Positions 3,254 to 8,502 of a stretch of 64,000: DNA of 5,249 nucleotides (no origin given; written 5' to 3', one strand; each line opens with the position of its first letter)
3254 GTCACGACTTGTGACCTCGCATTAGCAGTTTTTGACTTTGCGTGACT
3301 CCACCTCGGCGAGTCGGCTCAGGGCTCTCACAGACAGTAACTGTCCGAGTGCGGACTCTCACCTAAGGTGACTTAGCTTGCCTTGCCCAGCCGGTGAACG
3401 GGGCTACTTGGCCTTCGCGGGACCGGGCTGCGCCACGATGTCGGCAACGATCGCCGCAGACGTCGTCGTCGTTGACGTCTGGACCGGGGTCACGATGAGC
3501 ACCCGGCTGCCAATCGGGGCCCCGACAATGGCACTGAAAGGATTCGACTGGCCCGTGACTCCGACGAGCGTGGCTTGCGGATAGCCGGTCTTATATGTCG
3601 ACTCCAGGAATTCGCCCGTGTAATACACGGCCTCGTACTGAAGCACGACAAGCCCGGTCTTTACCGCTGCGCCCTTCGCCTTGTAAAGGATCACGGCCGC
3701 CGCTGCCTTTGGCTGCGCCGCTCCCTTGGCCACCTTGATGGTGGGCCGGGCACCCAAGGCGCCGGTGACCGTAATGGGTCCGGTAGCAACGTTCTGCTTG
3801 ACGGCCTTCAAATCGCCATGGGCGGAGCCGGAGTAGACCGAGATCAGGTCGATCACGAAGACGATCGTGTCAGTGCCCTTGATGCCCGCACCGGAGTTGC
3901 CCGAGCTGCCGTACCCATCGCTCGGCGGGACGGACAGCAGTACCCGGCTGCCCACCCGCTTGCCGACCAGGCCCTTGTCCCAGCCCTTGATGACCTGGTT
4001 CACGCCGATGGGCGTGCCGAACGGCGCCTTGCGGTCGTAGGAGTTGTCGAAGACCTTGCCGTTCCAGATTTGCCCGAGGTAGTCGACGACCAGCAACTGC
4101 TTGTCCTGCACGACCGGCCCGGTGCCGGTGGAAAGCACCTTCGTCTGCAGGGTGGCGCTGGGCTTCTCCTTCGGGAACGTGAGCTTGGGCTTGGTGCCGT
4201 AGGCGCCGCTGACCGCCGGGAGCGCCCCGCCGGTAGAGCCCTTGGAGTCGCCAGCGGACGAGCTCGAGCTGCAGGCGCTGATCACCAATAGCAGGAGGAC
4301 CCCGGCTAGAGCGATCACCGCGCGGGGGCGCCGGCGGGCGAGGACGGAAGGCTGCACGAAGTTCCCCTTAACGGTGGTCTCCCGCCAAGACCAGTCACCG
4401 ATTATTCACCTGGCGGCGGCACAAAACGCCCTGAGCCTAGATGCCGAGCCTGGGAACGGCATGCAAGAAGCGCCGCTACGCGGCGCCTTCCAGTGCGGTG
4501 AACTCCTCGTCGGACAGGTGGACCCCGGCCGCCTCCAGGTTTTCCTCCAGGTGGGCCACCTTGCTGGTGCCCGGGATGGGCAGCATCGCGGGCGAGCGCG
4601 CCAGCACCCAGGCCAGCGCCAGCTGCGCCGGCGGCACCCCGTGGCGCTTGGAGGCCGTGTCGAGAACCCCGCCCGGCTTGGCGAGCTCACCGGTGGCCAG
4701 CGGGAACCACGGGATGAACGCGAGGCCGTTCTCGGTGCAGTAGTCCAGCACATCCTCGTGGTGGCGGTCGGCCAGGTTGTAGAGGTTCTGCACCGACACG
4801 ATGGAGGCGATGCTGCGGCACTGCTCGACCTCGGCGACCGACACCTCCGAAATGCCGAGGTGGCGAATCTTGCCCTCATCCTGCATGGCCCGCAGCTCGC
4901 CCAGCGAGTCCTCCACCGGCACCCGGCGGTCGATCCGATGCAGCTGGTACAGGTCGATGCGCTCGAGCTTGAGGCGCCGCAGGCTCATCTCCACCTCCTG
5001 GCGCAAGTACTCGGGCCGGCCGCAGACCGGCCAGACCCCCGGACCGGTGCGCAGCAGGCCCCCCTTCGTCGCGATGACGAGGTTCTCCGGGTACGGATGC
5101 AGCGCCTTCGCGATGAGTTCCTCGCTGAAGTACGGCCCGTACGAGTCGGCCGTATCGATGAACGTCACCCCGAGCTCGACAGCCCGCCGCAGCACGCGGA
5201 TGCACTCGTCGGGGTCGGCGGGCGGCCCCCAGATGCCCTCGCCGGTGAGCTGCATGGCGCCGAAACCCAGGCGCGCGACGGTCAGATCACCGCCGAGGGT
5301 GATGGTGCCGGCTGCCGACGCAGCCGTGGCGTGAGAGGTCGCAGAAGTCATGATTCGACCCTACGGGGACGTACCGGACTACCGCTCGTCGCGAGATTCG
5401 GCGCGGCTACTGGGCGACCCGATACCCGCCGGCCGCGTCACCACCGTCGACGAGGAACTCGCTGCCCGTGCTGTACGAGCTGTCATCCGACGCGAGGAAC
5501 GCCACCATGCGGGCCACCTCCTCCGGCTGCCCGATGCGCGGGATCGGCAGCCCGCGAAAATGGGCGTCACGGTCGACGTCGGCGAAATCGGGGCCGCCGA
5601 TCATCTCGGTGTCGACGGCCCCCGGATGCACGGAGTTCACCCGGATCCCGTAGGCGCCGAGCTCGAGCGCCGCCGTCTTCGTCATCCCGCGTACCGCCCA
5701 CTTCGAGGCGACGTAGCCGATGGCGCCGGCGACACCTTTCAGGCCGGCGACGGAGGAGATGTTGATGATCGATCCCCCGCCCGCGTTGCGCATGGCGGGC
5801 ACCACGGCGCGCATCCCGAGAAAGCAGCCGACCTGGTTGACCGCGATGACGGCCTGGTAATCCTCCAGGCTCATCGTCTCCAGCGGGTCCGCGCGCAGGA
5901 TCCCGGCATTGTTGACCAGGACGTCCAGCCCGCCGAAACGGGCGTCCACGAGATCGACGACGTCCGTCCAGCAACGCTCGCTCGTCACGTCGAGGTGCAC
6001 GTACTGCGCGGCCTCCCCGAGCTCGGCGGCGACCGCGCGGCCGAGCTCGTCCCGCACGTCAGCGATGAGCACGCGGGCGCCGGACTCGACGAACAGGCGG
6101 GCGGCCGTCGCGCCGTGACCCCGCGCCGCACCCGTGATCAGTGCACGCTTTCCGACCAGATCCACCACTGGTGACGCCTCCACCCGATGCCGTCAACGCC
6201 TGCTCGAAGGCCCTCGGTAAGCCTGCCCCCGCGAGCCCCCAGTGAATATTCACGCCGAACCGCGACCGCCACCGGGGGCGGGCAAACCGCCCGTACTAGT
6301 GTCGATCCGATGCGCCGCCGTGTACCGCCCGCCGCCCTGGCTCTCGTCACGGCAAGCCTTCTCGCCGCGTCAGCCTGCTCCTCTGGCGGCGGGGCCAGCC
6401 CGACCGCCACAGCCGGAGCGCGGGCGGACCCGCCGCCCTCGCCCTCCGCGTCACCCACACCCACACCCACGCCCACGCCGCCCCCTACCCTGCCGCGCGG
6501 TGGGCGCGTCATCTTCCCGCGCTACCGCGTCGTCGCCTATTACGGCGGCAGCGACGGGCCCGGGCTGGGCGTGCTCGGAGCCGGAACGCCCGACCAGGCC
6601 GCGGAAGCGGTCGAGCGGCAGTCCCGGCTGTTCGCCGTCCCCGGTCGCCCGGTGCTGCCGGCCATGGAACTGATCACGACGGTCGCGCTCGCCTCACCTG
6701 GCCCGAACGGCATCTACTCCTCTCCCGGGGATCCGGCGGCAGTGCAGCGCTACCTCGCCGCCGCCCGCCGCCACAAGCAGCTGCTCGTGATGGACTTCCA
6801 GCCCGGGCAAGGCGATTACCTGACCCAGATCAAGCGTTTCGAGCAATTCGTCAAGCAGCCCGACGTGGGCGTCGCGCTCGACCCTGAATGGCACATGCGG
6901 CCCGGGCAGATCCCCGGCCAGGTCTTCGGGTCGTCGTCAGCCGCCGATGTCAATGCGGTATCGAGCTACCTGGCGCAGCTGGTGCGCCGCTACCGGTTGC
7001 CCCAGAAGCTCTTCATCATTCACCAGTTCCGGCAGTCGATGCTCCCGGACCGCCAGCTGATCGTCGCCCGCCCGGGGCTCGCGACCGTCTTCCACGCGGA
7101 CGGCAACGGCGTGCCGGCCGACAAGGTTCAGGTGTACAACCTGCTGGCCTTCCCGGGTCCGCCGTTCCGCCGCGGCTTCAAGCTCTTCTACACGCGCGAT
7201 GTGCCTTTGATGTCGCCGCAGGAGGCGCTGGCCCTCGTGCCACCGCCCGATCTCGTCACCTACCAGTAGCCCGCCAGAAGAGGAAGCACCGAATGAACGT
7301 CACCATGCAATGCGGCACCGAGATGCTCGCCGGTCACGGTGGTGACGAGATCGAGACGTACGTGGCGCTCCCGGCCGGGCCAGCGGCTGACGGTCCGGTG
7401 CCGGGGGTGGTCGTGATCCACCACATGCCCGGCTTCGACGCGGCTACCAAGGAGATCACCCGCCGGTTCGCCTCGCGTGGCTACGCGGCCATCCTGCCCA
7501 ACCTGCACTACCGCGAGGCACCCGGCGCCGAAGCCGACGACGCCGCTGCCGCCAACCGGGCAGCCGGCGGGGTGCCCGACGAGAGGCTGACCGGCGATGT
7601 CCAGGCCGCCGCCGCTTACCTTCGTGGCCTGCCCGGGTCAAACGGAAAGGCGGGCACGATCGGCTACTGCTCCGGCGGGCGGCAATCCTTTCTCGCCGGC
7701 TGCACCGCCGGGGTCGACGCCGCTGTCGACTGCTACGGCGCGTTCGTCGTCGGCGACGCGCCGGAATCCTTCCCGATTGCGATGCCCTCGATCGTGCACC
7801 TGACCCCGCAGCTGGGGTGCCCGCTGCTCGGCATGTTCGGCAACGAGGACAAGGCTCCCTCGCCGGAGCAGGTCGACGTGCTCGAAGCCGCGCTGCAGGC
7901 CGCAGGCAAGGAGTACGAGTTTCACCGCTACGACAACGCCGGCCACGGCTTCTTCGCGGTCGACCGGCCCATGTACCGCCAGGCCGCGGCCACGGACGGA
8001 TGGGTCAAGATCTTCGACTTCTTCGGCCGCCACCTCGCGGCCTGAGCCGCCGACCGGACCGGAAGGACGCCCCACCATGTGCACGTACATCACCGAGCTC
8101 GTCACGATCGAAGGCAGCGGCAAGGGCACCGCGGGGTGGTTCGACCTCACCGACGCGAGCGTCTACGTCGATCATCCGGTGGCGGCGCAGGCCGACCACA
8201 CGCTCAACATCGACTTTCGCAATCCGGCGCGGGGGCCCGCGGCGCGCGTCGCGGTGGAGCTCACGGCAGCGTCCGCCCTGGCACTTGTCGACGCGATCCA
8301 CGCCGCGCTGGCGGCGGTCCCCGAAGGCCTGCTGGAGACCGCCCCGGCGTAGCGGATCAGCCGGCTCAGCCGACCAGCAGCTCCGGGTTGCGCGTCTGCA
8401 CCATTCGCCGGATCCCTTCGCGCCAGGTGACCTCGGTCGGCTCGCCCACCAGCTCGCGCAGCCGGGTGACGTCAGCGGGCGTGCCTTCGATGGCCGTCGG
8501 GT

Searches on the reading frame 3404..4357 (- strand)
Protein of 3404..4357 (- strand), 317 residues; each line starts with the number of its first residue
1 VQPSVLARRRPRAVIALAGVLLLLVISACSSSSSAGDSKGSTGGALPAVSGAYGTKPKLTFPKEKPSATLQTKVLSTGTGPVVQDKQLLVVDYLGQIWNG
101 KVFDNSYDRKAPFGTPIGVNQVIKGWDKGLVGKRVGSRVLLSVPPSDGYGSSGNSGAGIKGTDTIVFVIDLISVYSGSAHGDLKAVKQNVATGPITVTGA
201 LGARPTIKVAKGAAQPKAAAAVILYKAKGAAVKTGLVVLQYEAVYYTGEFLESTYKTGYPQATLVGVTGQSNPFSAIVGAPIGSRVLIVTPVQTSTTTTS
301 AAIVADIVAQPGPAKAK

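Call 40: search_protein_families(library=pfam, max_evalue=0.001, proteins=[window:3404-4357:-])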
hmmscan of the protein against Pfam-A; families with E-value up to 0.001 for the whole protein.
window:3404-4357:- (317 aa): 1 family
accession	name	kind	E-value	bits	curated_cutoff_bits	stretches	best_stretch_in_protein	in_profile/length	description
PF00254.34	FKBP_C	-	6.3e-25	87.8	21.1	1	83-172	5-94/94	FKBP-type peptidyl-prolyl cis-trans isomerase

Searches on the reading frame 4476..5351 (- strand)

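Call 40: search_protein_families(library=pfam, max_evalue=0.001, proteins=[window:4476-5351:-])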
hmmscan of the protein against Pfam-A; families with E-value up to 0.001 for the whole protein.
window:4476-5351:- (291 aa): 1 family
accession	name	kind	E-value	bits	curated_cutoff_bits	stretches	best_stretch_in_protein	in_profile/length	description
PF00248.27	Aldo_ket_red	-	4.5e-70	236.4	24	1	27-289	1-288/291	Aldo/keto reductase family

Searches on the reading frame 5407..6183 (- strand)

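Call 40: search_protein_families(library=pfam, max_evalue=0.001, proteins=[window:5407-6183:-])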
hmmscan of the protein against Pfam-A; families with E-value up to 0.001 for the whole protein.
window:5407-6183:- (258 aa): 4 families
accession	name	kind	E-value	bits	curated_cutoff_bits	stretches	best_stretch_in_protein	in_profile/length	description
PF13561.12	adh_short_C2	-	1.6e-63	214.9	27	1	18-248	1-234/236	Enoyl-(Acyl carrier protein) reductase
PF00106.31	adh_short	-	5.2e-57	192.9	26.6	1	12-194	1-186/195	short chain dehydrogenase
PF08659.16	KR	-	1.6e-10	41.6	22.6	1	15-162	4-154/180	KR domain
PF23441.1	SDR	-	0.00018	21.4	27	1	88-195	93-199/258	SDR-like rossmann domain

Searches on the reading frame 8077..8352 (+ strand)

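Call 40: search_protein_families(library=pfam, max_evalue=0.001, proteins=[window:8077-8352:+])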
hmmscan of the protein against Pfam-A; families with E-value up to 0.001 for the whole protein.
window:8077-8352:+ (91 aa): 1 family
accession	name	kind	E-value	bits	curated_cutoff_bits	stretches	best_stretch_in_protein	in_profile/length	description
PF19812.4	DUF6295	-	8.1e-41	138.6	25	1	1-86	1-86/87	Family of unknown function (DUF6295)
